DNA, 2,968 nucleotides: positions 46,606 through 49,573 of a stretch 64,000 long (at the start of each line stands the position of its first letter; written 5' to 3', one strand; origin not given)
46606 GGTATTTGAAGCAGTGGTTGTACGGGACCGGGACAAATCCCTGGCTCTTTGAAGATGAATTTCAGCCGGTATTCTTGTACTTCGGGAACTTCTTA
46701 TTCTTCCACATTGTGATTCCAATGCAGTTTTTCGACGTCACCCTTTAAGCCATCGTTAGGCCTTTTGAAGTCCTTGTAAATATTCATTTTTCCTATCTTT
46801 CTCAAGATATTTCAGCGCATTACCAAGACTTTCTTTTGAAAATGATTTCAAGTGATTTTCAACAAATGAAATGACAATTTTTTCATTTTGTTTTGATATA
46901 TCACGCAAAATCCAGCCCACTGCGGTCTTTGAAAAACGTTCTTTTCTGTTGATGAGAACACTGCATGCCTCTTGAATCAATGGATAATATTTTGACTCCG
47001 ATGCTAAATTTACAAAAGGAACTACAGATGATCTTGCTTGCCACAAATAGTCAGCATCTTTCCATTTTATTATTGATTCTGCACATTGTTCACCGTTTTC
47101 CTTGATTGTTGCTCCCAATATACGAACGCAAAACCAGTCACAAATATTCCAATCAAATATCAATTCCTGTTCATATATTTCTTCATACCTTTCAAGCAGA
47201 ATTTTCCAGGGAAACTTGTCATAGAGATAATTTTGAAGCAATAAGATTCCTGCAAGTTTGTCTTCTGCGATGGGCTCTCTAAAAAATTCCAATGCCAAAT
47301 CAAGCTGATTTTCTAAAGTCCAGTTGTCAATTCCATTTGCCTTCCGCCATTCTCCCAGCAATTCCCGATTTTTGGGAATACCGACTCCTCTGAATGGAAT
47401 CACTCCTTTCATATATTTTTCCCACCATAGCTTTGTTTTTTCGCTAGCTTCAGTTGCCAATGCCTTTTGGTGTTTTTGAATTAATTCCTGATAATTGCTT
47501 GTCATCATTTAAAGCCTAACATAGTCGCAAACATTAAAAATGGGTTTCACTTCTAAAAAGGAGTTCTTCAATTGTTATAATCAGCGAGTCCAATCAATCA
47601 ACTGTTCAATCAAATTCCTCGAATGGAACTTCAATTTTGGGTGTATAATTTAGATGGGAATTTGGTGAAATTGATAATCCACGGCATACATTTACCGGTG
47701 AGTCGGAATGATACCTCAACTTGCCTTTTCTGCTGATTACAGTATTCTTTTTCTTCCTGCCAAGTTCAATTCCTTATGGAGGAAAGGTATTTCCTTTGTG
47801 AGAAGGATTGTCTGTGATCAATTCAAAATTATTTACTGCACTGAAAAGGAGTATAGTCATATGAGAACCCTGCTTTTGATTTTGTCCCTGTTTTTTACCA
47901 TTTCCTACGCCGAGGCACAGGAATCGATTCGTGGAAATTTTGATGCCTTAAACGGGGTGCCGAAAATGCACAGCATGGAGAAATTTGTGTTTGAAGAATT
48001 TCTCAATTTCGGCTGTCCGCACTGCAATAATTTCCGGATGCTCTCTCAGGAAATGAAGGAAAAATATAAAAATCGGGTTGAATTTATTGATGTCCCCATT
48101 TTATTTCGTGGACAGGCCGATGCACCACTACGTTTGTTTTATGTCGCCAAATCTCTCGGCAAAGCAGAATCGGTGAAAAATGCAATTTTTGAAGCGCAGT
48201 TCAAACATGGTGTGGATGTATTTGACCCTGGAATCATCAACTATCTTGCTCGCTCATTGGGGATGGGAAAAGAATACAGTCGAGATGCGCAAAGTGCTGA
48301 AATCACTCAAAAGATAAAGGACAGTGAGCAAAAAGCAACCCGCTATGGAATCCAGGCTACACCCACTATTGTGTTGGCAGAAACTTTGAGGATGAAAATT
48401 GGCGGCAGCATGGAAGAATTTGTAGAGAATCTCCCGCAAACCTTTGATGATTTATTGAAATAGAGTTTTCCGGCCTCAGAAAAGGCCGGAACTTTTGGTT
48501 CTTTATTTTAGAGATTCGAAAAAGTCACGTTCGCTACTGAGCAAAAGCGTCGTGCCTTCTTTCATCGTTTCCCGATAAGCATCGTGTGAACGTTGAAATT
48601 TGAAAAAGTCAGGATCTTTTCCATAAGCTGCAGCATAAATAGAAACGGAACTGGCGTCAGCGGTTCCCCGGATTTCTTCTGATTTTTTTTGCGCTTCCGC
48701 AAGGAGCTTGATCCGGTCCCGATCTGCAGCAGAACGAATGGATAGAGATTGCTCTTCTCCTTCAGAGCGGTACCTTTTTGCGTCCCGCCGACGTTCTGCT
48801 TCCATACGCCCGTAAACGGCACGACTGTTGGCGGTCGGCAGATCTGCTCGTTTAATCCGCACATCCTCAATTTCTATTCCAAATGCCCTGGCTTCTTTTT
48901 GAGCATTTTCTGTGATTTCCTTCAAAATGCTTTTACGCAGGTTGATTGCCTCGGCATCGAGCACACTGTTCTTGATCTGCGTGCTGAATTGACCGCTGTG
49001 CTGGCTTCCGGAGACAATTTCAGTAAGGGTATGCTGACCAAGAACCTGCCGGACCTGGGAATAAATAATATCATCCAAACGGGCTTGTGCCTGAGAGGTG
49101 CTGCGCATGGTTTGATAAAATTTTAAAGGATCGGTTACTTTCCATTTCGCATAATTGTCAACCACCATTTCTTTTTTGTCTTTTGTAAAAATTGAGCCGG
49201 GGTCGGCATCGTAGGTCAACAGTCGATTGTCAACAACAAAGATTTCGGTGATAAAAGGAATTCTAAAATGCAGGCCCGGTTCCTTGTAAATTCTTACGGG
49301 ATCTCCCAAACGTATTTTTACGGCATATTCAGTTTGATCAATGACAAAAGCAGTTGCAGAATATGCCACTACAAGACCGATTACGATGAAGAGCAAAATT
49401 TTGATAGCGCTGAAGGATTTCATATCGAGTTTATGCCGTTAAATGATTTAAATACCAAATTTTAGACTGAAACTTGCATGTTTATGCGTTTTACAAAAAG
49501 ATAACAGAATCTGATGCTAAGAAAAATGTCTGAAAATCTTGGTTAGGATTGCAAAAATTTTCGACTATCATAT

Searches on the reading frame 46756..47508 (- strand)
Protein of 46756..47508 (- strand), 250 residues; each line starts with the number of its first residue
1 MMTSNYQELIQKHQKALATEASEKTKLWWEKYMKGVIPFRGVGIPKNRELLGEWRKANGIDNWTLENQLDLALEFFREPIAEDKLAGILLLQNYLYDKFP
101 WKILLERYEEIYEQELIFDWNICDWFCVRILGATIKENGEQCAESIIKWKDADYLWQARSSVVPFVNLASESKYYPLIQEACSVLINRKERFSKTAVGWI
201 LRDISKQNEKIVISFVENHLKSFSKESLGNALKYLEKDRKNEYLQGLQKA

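Call 4: search_protein_families(library=pfam, proteins=[window:46756-47508:-])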
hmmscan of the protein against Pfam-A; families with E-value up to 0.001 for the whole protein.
window:46756-47508:- (250 aa): 1 family
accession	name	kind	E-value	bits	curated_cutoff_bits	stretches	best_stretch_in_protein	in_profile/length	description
PF08713.17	DNA_alkylation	-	5.6e-36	124.7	21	1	14-235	2-213/213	DNA alkylation repair enzyme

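Call 22: find_homologous_proteins(query=window:46756-47508:-)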
Query window:46756-47508:- (250 aa): 398 proteins with E <= 0.001 among 678 candidates; the best 120 are listed.
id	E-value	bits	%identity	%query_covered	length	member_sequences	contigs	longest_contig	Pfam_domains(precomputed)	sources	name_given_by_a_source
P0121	1.4e-164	564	100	100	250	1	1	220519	PF08713.18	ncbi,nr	ncbi:MAG: DNA alkylation repair protein [SAR324 cluster bacterium]|nr:DNA alkylation repair protein 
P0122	2.2e-134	465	81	100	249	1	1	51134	PF08713.18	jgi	-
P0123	5.3e-132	457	78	100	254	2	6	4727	PF08713.18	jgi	-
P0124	7.0e-131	453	78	100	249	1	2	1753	PF08713.18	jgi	-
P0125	4.0e-130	451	78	100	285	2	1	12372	PF08713.18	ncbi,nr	ncbi:MAG: DNA alkylation repair protein [Spirochaetales bacterium]|nr:DNA alkylation repair protein 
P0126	5.6e-129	447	78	100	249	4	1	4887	PF08713.18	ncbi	-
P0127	8.6e-129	446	77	99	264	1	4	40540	PF08713.18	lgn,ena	-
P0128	1.3e-128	446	76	100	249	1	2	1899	PF08713.18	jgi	-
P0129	3.3e-128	444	77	100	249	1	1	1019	PF08713.18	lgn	-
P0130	3.6e-128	444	78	100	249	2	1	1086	PF08713.18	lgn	-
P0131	6.5e-128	444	78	100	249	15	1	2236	PF08713.18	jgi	jgi:3-methyladenine DNA glycosylase AlkD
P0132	1.0e-127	443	76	100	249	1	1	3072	PF08713.18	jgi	jgi:3-methyladenine DNA glycosylase AlkD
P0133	3.3e-126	438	76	98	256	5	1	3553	PF08713.18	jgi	jgi:3-methyladenine DNA glycosylase AlkD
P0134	3.1e-124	431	74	100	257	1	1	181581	PF08713.18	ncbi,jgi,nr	ncbi:MAG: DNA alkylation repair protein [Spirochaetales bacterium]|jgi:3-methyladenine DNA glycosyla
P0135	3.2e-123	428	74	99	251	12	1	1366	PF08713.18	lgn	-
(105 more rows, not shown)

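Call 23: find_encoding_contigs(protein=P0122, flank=10000, max_places=2)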
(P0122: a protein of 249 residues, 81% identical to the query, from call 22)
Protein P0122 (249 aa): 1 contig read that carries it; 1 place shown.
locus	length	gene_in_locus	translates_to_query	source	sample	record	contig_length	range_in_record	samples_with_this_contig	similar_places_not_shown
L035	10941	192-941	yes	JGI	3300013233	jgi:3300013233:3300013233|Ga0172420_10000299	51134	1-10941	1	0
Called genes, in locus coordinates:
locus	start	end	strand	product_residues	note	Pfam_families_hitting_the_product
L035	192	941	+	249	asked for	PF08713:DNA_alkylation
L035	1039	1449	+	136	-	PF07366:SnoaL, PF12680:SnoaL_2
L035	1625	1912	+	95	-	PF01527:HTH_Tnp_1 (faint)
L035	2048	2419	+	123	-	PF00665:rve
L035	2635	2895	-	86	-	PF04221:RelB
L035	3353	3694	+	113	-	PF01503:PRA-PH (weak), PF03819:MazG, PF12643:MazG-like (weak)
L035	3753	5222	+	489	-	PF04389:Peptidase_M28, PF01546:Peptidase_M20 (weak)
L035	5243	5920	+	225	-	PF00702:Hydrolase, PF12710:HAD, PF13419:HAD_2, PF13242:Hydrolase_like (weak)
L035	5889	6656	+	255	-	PF01048:PNP_UDP_1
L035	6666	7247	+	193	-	PF18306:LDcluster4, PF03641:Lysine_decarbox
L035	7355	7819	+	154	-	PF13442:Cytochrome_CBB3, PF00034:Cytochrom_C (weak)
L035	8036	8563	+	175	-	-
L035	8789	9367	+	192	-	PF00578:AhpC-TSA, PF02630:SCO1-SenC, PF26971:TM-like_Thioredoxin-like_C (faint)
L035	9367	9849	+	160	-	PF04314:LpqE-like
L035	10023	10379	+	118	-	-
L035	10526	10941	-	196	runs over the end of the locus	PF02457:DAC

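Call 61: find_encoding_contigs(protein=P0125, flank=6000, max_places=2)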
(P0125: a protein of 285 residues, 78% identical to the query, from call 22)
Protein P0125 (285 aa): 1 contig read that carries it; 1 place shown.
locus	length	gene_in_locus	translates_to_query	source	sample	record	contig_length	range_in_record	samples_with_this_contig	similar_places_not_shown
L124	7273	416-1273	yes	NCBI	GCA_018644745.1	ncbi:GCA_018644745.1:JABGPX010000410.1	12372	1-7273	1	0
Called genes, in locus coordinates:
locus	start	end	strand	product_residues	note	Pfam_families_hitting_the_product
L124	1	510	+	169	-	?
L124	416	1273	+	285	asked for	PF08713:DNA_alkylation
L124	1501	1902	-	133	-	PF12675:DUF3795 (weak)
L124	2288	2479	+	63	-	PF09957:VapB_antitoxin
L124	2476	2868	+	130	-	PF01850:PIN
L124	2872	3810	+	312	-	PF00251:Glyco_hydro_32N (weak), PF04616:Glyco_hydro_43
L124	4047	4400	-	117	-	PF01909:NTP_transf_2, PF18765:Polbeta (weak)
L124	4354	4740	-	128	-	PF05168:HEPN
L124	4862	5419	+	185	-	PF00440:TetR_N, PF16295:TetR_C_10, PF22604:TetR_HI_0893_C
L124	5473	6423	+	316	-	PF00106:adh_short, PF08659:KR (weak), PF13561:adh_short_C2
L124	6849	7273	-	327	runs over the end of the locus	PF08240:ADH_N, PF00107:ADH_zinc_N, PF13602:ADH_zinc_N_2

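Call 62: find_encoding_contigs(protein=P0127, flank=6000, max_places=3)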
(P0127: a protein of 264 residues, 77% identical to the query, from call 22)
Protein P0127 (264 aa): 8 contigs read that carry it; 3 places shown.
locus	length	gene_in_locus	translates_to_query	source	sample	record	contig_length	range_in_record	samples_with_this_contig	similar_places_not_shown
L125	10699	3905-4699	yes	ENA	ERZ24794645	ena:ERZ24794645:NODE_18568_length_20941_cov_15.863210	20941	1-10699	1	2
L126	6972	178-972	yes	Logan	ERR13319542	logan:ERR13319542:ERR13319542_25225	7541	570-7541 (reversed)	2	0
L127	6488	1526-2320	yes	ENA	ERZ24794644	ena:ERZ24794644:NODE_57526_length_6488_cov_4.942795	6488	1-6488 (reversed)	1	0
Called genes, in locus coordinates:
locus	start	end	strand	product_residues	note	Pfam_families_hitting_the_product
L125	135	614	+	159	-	-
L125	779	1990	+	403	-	PF04389:Peptidase_M28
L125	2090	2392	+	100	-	PF10543:ORF6N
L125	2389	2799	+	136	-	-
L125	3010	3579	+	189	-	PF28474:DUF8412, PF13376:OmdA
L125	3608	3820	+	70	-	-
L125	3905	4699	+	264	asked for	PF08713:DNA_alkylation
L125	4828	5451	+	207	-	-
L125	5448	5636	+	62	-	-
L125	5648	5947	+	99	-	-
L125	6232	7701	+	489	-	PF01266:DAO (weak), PF01593:Amino_oxidase, PF13450:NAD_binding_8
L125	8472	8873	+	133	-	PF04828:GFA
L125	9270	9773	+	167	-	PF08592:Anthrone_oxy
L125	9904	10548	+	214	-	PF01810:LysE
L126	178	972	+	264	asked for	PF08713:DNA_alkylation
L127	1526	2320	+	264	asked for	PF08713:DNA_alkylation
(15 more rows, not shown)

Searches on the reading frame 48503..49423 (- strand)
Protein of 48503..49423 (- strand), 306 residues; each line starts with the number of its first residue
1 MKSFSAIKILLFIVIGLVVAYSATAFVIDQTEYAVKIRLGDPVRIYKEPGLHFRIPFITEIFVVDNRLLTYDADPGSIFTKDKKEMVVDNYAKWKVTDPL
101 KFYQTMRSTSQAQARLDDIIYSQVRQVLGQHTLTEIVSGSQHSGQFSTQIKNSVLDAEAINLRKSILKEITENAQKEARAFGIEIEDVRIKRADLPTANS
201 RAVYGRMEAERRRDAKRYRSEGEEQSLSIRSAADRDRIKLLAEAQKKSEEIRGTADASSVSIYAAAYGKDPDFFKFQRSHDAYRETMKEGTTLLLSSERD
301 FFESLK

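Call 15: search_protein_families(library=pfam, proteins=[window:48503-49423:-])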
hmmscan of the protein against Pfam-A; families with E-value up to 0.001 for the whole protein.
window:48503-49423:- (306 aa): 1 family
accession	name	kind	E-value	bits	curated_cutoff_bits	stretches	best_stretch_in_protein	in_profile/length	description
PF01145.31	Band_7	-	6.1e-35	121.3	23.6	1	27-223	2-175/176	SPFH domain / Band 7 family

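Call 16: find_related_loci(query=window:48503-49423:-, collection=genome_contigs, flank=10000)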
Query window:48503-49423:- (306 aa) in genome_contigs; peptide patterns used: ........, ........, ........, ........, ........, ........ (x = any residue, [..] = any of these).
218 stretches matched a pattern; 30 encode a relative of the query (tblastn E <= 1e-3); 30 distinct loci.
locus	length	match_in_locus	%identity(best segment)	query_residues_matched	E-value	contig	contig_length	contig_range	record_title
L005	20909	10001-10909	78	1-306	1e-156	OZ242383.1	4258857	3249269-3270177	MAG: bacterium isolate f65e47f9-4bf7-4a54-ade9-3bd2c102e67f genome assembly, chromosome: 1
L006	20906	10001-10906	78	1-305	2e-156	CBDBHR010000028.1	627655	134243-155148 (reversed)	MAG: bacterium isolate 2d38f53d-f68d-4995-9e7e-b4655ca317ad genome assembly, contig: contig_28, whole genome shotgun seq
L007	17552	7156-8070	77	1-306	6e-159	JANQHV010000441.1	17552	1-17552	MAG: SAR324 cluster bacterium isolate PL24a_bin.25 k99_2827245, whole genome shotgun sequence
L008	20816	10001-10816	58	11-306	8e-117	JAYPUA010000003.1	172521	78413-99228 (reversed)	MAG: Deltaproteobacteria bacterium isolate 139589_S190_rosella_bins.tsv.111 NODE_44_length_172521_cov_11.582874, whole g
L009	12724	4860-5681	59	13-306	1e-115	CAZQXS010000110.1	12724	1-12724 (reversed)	MAG TPA_asm: uncultured Pseudomonadota bacterium isolate SRP077602_co9_466 genome assembly, contig: NODE_6625_length_127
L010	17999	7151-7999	57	1-306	4e-115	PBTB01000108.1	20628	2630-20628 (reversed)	MAG: Deltaproteobacteria bacterium isolate NP72 MHASMcontig_1014747, whole genome shotgun sequence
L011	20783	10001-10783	61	24-306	2e-114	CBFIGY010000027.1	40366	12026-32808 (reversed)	MAG: uncultured bacterium isolate Co_bin_836_permissive genome assembly, contig: Co_bin_836_permissive_c27, whole genome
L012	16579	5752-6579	59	13-306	2e-116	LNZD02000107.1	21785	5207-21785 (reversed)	MAG: SAR324 cluster bacterium lautmerah10 scaffold107, whole genome shotgun sequence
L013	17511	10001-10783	60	24-306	1e-113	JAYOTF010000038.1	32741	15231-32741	MAG: Deltaproteobacteria bacterium isolate 139566_S167_metabat_bins_sens.tsv.074 NODE_1219_length_32741_cov_8.219085, wh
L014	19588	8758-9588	56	5-303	2e-112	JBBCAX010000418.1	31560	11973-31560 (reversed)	Deltaproteobacteria bacterium TL4 17951C00418.1, whole genome shotgun sequence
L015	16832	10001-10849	56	1-306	4e-112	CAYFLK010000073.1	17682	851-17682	MAG TPA_asm: uncultured Pseudomonadota bacterium isolate ERP019367_co1_136 genome assembly, contig: NODE_2608_length_176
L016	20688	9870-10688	57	9-306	2e-110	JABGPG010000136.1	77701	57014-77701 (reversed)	MAG: Deltaproteobacteria bacterium isolate co234_bin26 NODE_643_length_77701_cov_196.420588, whole genome shotgun sequen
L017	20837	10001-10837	57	1-306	2e-110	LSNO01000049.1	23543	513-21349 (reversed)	MAG: SAR324 cluster bacterium SAR324-CTD7B Contig65384, whole genome shotgun sequence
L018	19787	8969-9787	58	13-306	2e-110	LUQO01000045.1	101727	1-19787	MAG: SAR324 cluster bacterium REDSEA-S27_B3 scaffold45, whole genome shotgun sequence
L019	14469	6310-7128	58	9-306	2e-110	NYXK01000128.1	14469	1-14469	MAG: Deltaproteobacteria bacterium isolate CPC1 68052, whole genome shotgun sequence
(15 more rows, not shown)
